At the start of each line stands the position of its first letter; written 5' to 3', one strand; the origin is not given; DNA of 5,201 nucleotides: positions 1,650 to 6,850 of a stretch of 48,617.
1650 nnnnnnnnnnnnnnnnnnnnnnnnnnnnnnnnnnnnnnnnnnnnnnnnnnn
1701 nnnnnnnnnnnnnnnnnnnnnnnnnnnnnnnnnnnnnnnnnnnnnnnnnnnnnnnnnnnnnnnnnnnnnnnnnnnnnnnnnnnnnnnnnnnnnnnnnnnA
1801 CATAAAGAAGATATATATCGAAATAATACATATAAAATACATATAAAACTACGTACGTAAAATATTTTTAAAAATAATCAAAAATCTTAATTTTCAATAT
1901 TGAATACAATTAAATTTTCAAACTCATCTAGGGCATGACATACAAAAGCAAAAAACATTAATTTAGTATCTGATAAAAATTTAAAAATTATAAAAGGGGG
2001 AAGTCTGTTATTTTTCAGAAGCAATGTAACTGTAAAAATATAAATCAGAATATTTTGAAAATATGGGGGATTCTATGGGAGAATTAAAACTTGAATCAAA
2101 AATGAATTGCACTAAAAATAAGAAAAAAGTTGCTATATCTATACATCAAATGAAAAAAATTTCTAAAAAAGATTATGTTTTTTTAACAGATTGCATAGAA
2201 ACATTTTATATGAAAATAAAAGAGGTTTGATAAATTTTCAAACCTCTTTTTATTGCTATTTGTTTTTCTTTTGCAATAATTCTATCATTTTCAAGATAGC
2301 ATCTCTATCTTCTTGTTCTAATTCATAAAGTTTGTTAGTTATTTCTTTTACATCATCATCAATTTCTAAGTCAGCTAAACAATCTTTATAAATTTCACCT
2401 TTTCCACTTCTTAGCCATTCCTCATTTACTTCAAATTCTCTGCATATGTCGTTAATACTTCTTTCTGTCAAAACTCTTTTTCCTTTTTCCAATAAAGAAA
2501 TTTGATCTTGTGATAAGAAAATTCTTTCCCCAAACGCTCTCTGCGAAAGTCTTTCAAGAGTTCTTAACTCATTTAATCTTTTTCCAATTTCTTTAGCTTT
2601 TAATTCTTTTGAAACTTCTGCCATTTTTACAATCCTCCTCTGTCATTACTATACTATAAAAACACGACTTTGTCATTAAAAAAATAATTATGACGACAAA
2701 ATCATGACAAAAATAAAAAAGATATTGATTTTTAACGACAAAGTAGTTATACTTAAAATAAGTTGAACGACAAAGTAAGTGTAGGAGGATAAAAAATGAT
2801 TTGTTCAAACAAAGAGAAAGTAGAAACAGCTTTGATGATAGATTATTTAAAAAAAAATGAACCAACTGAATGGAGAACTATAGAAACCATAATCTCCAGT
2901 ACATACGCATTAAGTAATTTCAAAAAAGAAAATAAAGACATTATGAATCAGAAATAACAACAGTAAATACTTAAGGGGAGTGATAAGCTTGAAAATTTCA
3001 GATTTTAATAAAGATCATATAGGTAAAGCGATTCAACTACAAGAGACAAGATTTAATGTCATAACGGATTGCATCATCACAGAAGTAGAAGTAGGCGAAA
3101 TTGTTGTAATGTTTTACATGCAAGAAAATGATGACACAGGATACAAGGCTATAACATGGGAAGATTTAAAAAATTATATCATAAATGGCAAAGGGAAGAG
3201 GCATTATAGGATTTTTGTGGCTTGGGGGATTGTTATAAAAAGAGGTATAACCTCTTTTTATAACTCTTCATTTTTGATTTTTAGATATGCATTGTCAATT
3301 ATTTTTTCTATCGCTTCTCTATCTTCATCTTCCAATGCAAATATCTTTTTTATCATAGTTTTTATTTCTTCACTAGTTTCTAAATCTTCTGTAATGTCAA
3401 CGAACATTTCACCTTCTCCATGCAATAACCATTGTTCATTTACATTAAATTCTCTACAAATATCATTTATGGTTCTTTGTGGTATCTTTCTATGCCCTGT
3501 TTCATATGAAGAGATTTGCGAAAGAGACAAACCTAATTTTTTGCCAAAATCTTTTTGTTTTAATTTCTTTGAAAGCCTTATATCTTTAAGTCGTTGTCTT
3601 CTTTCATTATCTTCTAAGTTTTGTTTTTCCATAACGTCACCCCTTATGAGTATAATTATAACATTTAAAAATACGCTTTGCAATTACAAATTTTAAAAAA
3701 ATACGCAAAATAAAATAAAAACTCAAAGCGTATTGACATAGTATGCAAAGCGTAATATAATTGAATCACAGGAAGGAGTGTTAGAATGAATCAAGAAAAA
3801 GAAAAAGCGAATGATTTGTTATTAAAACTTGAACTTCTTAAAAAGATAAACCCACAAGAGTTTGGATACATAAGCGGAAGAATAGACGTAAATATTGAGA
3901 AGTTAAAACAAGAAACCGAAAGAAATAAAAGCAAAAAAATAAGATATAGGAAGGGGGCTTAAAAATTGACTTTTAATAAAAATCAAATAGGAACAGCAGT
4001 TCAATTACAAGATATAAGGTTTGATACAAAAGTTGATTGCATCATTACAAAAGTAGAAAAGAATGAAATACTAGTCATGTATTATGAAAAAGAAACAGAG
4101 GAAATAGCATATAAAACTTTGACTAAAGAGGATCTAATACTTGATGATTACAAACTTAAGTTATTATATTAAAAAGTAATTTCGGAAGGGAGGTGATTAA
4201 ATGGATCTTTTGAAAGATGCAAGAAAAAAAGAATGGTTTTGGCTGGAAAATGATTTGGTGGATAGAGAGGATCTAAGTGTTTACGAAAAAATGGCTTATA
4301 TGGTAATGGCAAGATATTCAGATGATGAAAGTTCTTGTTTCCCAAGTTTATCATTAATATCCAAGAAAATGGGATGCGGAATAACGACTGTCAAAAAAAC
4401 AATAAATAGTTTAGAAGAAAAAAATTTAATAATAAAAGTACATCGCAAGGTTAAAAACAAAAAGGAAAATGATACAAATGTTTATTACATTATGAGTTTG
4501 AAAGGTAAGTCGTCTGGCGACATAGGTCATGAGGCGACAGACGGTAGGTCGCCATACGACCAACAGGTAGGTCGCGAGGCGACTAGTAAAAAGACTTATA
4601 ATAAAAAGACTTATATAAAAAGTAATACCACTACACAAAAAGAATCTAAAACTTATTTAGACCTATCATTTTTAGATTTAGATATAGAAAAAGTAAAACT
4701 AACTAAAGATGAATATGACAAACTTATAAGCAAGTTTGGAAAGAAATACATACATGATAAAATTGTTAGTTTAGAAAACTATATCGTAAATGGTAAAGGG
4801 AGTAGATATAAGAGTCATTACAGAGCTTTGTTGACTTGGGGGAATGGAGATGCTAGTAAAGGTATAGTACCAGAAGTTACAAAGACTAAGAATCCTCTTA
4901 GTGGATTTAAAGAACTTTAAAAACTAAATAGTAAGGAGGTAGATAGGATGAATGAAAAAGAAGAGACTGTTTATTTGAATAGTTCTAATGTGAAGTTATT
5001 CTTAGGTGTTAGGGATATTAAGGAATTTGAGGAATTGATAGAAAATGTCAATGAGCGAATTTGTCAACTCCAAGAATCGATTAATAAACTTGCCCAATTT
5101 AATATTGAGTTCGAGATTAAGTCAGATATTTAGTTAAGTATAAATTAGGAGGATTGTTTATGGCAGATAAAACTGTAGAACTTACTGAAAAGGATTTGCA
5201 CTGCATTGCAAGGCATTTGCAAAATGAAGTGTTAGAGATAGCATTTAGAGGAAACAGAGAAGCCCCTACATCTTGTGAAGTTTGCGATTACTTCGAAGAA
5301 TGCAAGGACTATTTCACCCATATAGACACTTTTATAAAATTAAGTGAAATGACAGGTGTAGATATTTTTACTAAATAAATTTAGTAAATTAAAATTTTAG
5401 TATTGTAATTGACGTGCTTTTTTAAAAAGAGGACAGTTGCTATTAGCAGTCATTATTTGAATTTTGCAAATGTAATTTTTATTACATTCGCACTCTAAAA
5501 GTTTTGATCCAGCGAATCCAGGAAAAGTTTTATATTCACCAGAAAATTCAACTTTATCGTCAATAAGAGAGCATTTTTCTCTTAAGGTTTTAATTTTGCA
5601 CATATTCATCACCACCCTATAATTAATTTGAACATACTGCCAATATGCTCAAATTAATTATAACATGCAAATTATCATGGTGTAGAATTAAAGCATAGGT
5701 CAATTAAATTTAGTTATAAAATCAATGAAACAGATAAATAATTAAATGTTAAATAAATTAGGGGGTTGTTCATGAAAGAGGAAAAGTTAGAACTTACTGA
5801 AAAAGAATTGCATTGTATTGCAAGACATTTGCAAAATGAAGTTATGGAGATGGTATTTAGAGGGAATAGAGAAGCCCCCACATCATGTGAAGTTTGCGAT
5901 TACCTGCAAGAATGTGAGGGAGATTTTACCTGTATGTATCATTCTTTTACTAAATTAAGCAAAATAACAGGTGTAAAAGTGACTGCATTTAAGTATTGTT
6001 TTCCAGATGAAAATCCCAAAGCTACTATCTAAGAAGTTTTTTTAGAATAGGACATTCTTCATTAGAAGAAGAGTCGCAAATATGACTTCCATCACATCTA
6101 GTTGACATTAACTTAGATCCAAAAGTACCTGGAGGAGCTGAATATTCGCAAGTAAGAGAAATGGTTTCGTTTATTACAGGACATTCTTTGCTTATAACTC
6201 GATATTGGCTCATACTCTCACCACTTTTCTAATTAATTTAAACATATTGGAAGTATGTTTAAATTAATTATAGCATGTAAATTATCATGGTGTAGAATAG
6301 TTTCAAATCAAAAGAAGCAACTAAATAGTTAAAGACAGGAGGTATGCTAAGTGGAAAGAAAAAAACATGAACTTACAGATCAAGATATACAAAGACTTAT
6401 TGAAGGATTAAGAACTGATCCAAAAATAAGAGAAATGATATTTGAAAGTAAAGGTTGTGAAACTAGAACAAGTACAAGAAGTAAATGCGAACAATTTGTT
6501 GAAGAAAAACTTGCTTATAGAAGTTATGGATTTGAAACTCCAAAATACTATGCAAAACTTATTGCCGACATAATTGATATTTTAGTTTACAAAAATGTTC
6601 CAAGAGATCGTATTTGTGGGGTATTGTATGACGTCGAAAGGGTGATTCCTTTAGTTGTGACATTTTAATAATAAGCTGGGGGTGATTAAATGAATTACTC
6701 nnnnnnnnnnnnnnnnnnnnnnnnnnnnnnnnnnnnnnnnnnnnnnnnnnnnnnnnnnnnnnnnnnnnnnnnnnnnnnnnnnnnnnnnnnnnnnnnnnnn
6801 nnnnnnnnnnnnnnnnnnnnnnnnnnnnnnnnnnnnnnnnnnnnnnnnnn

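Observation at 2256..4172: Two tandem CI/Cro-type switches (paralogous XRE repressors, each with divergent small genes) carrying different operator words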

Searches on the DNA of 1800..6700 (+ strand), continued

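Call 15: get_annotated_region(hit=H8, flank=2000)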
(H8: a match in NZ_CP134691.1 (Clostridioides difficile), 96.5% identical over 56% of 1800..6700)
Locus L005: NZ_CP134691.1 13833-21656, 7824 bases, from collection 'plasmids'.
description: Clostridioides difficile strain J2_1 plasmid pJ21_1, complete sequence
organism: Clostridioides difficile (NCBI taxid 1496)
taxonomy: Bacteria; Bacillota; Clostridia; Peptostreptococcales; Peptostreptococcaceae; Clostridioides; Clostridioides difficile
host: -; source: whole organism,horse faeces; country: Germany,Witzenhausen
typing (MOB-suite, as given by PLSDB): non-mobilizable
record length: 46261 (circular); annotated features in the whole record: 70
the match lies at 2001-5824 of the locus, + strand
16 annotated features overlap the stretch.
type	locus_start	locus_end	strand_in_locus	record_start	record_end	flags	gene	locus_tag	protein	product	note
CDS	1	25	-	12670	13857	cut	-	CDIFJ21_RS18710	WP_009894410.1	replication initiation protein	GO:0006270 - DNA replication initiation [Evidence IEA]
CDS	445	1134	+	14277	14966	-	-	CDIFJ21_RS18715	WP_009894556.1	HTH domain-containing protein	-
CDS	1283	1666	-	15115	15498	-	-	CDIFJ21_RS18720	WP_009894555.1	BlaI/MecI/CopY family transcriptional regulator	GO:0045892 - negative regulation of DNA-templated transcription [Evidence IEA]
CDS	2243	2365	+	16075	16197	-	-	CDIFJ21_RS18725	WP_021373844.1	hypothetical protein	-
CDS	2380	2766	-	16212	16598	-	-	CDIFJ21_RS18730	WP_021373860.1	helix-turn-helix domain-containing protein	-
CDS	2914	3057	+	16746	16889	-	-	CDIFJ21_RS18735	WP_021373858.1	hypothetical protein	-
CDS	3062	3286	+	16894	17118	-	-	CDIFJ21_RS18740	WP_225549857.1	hypothetical protein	-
CDS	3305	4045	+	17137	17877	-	-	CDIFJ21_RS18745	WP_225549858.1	helix-turn-helix domain-containing protein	-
CDS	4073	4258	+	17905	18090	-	-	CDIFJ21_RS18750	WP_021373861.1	hypothetical protein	-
CDS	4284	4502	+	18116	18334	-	-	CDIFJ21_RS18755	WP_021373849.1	hypothetical protein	-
CDS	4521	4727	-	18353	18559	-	-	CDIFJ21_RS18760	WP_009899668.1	hypothetical protein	-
CDS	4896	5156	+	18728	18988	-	-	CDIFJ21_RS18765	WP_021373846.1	hypothetical protein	-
CDS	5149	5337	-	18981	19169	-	-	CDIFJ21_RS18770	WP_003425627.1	hypothetical protein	-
CDS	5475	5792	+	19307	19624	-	-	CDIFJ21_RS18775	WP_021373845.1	hypothetical protein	-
CDS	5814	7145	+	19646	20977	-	-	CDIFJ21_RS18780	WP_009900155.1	DnaB-like helicase N-terminal domain-containing protein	GO:0006260 - DNA replication [Evidence IEA]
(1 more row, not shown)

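Call 16: get_annotated_region(hit=H9, flank=2000)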
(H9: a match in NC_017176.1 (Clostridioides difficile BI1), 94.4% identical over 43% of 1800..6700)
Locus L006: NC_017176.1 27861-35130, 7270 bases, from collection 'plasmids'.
description: Clostridioides difficile BI1 plasmid pCDBI1, complete sequence
organism: Clostridioides difficile BI1 (NCBI taxid 699034)
taxonomy: Bacteria; Bacillota; Clostridia; Peptostreptococcales; Peptostreptococcaceae; Clostridioides; Clostridioides difficile; Clostridioides difficile BI1
host: -; source: Homo sapiens; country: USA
typing (MOB-suite, as given by PLSDB): non-mobilizable
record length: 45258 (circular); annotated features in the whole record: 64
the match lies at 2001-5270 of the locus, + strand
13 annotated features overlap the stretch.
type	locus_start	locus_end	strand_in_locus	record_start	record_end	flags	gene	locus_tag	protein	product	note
CDS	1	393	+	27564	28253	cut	-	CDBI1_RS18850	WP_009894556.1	HTH domain-containing protein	-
CDS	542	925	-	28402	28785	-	-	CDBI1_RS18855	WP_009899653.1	BlaI/MecI/CopY family transcriptional regulator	GO:0045892 - negative regulation of DNA-templated transcription [Evidence IEA]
CDS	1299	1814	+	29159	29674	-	-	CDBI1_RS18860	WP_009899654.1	FxLYD domain-containing protein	-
CDS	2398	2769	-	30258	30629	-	-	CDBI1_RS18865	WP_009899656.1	helix-turn-helix transcriptional regulator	-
CDS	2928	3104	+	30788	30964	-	-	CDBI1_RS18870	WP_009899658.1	hypothetical protein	-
CDS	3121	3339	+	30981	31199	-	-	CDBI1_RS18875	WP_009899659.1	hypothetical protein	-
CDS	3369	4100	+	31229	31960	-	-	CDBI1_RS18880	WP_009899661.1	helix-turn-helix domain-containing protein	-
CDS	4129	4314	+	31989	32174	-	-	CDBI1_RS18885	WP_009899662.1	hypothetical protein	-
CDS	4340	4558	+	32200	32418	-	-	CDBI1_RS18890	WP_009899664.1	hypothetical protein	-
CDS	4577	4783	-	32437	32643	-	-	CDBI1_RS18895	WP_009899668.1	hypothetical protein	-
CDS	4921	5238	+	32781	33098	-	-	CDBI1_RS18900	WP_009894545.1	hypothetical protein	-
CDS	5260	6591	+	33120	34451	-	-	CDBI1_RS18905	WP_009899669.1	DnaB-like helicase N-terminal domain-containing protein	GO:0006260 - DNA replication [Evidence IEA]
CDS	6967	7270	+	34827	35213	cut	-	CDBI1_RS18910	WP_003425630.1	hypothetical protein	-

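Call 17: get_annotated_region(hit=H10, flank=2000)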
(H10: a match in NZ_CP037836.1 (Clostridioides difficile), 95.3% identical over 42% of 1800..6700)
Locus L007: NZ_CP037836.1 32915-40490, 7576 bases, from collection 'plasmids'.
description: Clostridioides difficile strain Cd7 plasmid pCd7_2, complete sequence
organism: Clostridioides difficile (NCBI taxid 1496)
taxonomy: Bacteria; Bacillota; Clostridia; Peptostreptococcales; Peptostreptococcaceae; Clostridioides; Clostridioides difficile
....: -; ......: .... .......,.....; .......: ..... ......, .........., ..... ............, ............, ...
typing (MOB-suite, as given by PLSDB): non-mobilizable
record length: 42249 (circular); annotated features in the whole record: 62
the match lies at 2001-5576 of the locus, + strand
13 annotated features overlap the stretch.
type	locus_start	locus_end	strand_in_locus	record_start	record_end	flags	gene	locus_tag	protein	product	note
CDS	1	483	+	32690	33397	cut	-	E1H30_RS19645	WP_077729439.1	winged helix-turn-helix domain-containing protein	-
CDS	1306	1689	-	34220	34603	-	-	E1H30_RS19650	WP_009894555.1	BlaI/MecI/CopY family transcriptional regulator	GO:0045892 - negative regulation of DNA-templated transcription [Evidence IEA]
CDS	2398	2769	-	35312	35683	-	-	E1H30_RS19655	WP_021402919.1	helix-turn-helix transcriptional regulator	-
CDS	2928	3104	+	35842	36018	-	-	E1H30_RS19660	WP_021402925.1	hypothetical protein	-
CDS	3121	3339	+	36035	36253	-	-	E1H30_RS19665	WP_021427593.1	hypothetical protein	-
CDS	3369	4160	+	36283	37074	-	-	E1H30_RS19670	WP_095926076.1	helix-turn-helix domain-containing protein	-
CDS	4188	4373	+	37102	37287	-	-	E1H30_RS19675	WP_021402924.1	hypothetical protein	-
CDS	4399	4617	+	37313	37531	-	-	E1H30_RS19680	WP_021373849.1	hypothetical protein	-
CDS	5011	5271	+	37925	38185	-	-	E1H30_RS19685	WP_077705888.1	hypothetical protein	-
CDS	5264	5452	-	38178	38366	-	-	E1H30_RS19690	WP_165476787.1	hypothetical protein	-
CDS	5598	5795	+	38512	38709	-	-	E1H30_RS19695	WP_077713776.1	hypothetical protein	-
CDS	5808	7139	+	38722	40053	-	-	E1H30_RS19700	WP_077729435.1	DnaB-like helicase N-terminal domain-containing protein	GO:0006260 - DNA replication [Evidence IEA]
CDS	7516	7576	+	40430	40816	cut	-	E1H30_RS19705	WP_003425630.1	hypothetical protein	-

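Call 18: get_annotated_region(hit=H11, flank=2000)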
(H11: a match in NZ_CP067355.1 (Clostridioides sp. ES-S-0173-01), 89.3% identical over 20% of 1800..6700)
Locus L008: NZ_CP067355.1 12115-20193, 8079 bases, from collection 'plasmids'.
description: Clostridioides sp. ES-S-0173-01 plasmid pESS17301c, complete sequence
organism: Clostridioides sp. ES-S-0173-01 (NCBI taxid 2770786)
taxonomy: Bacteria; Bacillota; Clostridia; Peptostreptococcales; Peptostreptococcaceae; Clostridioides; Clostridioides sp. ES-S-0173-01
host: -; source: soil,soil; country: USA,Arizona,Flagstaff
typing (MOB-suite, as given by PLSDB): non-mobilizable
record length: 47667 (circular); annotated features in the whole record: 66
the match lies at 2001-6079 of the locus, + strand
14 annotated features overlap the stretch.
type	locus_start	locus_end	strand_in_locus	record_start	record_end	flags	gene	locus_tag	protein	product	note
CDS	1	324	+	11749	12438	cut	-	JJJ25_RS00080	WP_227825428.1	helix-turn-helix domain-containing protein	-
CDS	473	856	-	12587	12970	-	-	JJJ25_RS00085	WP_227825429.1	BlaI/MecI/CopY family transcriptional regulator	GO:0045892 - negative regulation of DNA-templated transcription [Evidence IEA]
CDS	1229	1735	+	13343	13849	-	-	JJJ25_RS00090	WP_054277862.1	FxLYD domain-containing protein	-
CDS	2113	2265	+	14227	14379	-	-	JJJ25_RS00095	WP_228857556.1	hypothetical protein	-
CDS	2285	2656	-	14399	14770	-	-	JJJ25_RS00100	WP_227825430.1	helix-turn-helix transcriptional regulator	-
CDS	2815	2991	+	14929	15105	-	-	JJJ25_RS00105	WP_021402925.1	hypothetical protein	-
CDS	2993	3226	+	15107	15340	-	-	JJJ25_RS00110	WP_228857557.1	hypothetical protein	-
CDS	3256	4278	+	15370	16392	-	-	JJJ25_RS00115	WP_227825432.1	helix-turn-helix domain-containing protein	-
CDS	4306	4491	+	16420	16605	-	-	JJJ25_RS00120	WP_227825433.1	hypothetical protein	-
CDS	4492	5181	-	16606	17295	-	-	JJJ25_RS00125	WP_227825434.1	hypothetical protein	-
CDS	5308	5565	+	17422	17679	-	-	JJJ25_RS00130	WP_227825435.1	hypothetical protein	-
CDS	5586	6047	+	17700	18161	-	-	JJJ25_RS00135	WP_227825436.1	hypothetical protein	-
CDS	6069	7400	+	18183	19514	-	-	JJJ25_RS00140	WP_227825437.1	DnaB-like helicase N-terminal domain-containing protein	GO:0006260 - DNA replication [Evidence IEA]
CDS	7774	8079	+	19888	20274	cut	-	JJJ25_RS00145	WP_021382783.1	hypothetical protein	-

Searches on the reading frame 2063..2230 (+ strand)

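Call 24: search_protein_families(library=pfam, max_evalue=0.1, proteins=[window:2063-2230:+])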
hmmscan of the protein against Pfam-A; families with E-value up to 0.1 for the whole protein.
window:2063-2230:+ (55 aa): 0 families

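Call 25: search_protein_families(library=phrogs, max_evalue=0.01, proteins=[window:2063-2230:+])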
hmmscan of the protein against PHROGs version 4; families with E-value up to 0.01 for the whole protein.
window:2063-2230:+ (55 aa): 1 family
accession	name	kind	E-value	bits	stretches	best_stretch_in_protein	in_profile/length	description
phrog_7633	-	unknown function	2.1e-34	118.1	1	5-55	1-51/51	-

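Call 77: search_protein_families(library=padloc, max_evalue=0.001, proteins=[window:2063-2230:+])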
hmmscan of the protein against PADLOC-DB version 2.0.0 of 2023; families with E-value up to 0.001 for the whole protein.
window:2063-2230:+ (55 aa): 0 families
